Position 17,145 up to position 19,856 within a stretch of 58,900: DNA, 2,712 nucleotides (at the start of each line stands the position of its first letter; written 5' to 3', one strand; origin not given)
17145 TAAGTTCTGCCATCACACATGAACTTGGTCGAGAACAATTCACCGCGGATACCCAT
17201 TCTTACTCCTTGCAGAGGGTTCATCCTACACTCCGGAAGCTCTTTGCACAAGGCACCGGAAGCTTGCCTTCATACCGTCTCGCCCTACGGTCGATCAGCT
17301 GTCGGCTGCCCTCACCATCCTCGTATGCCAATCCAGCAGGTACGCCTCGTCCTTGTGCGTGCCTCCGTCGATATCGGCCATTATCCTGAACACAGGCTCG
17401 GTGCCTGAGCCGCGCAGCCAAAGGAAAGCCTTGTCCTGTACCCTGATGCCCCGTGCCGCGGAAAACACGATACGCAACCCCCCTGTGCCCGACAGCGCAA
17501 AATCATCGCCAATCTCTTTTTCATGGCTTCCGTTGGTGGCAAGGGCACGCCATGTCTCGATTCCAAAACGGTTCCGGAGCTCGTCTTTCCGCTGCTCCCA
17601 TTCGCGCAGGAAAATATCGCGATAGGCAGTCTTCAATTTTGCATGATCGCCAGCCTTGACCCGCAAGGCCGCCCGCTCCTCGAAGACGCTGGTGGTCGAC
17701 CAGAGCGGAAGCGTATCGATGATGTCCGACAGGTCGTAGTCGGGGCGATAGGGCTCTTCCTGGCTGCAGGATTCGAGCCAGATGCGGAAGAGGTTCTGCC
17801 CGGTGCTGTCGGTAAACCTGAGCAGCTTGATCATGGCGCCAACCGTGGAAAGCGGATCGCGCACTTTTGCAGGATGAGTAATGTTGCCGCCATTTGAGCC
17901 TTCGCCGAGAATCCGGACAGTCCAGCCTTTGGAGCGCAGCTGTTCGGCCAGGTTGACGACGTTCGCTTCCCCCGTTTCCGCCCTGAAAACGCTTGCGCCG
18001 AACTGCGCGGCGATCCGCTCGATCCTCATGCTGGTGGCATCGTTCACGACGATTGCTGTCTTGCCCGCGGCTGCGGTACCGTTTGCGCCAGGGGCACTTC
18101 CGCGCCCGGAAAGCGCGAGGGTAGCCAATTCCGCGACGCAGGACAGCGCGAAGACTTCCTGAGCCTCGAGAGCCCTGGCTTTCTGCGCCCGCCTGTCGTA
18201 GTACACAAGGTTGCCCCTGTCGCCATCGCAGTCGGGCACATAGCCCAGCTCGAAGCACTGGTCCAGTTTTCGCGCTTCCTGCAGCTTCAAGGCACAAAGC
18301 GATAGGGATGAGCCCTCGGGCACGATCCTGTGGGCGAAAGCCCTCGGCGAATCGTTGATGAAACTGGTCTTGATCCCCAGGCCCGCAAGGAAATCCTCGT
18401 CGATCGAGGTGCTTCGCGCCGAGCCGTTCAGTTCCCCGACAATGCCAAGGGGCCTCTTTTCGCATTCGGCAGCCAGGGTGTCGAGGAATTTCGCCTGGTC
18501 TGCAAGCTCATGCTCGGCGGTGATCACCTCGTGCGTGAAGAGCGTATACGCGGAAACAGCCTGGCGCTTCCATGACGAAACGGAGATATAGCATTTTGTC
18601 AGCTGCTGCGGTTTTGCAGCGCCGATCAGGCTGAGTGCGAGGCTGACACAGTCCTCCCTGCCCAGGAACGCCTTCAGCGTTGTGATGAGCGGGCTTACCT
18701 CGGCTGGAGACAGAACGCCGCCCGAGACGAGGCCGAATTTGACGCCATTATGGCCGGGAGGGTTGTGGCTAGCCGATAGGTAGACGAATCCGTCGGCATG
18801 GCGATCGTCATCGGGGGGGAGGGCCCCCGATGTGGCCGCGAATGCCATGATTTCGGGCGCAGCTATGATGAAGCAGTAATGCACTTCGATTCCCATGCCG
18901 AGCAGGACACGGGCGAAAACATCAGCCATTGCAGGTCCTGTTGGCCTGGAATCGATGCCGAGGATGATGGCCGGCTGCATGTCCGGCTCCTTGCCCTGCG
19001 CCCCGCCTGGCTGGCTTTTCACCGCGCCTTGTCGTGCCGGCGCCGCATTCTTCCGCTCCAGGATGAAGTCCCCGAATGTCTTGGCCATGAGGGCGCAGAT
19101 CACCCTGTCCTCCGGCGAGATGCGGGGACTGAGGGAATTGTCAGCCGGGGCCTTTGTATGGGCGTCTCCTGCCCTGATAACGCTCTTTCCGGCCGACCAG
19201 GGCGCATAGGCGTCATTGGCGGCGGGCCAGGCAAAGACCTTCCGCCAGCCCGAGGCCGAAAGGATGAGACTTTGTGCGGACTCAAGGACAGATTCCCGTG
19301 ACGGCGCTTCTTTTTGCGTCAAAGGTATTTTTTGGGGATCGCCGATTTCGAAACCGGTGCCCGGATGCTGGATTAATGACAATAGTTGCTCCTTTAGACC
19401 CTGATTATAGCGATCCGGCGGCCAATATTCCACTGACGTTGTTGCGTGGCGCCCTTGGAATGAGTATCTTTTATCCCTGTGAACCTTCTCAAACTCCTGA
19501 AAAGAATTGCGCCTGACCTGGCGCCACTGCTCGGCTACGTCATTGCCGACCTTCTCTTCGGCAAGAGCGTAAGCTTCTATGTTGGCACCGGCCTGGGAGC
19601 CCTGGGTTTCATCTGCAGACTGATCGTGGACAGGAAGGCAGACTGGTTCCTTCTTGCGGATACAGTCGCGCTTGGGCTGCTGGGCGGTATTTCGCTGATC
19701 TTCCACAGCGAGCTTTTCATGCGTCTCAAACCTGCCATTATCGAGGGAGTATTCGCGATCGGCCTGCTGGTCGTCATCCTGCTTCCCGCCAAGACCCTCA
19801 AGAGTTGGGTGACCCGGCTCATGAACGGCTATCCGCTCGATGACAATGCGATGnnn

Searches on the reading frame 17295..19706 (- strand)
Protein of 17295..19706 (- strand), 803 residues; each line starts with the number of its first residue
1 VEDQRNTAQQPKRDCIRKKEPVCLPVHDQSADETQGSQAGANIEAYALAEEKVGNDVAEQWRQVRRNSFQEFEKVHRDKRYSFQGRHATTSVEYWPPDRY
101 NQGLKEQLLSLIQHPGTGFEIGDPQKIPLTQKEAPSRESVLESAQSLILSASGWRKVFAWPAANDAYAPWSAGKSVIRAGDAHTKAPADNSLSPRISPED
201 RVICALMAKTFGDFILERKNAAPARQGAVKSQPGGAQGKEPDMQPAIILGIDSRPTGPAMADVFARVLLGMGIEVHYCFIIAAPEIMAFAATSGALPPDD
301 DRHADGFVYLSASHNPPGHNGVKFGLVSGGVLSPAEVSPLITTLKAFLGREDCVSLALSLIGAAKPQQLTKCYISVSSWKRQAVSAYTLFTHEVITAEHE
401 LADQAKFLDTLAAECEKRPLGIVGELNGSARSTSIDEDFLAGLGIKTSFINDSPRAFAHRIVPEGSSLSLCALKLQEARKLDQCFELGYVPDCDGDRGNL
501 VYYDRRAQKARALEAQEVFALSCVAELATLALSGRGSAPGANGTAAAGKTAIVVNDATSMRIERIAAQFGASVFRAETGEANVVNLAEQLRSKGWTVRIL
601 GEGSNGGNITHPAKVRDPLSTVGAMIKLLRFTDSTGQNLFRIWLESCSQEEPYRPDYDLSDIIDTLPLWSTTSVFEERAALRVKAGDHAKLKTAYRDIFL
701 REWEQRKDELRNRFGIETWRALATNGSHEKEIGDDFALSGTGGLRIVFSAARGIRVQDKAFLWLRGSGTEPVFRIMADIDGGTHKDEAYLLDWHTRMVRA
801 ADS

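Call 95: search_protein_families(library=pfam, proteins=[window:17295-19706:-], max_evalue=0.00001)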
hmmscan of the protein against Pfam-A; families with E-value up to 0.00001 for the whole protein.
window:17295-19706:- (803 aa): 1 family
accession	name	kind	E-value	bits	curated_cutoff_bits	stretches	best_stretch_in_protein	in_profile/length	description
PF02878.22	PGM_PMM_I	-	1e-14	54.8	22.5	1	243-337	39-124/138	Phosphoglucomutase/phosphomannomutase, alpha/beta/alpha domain I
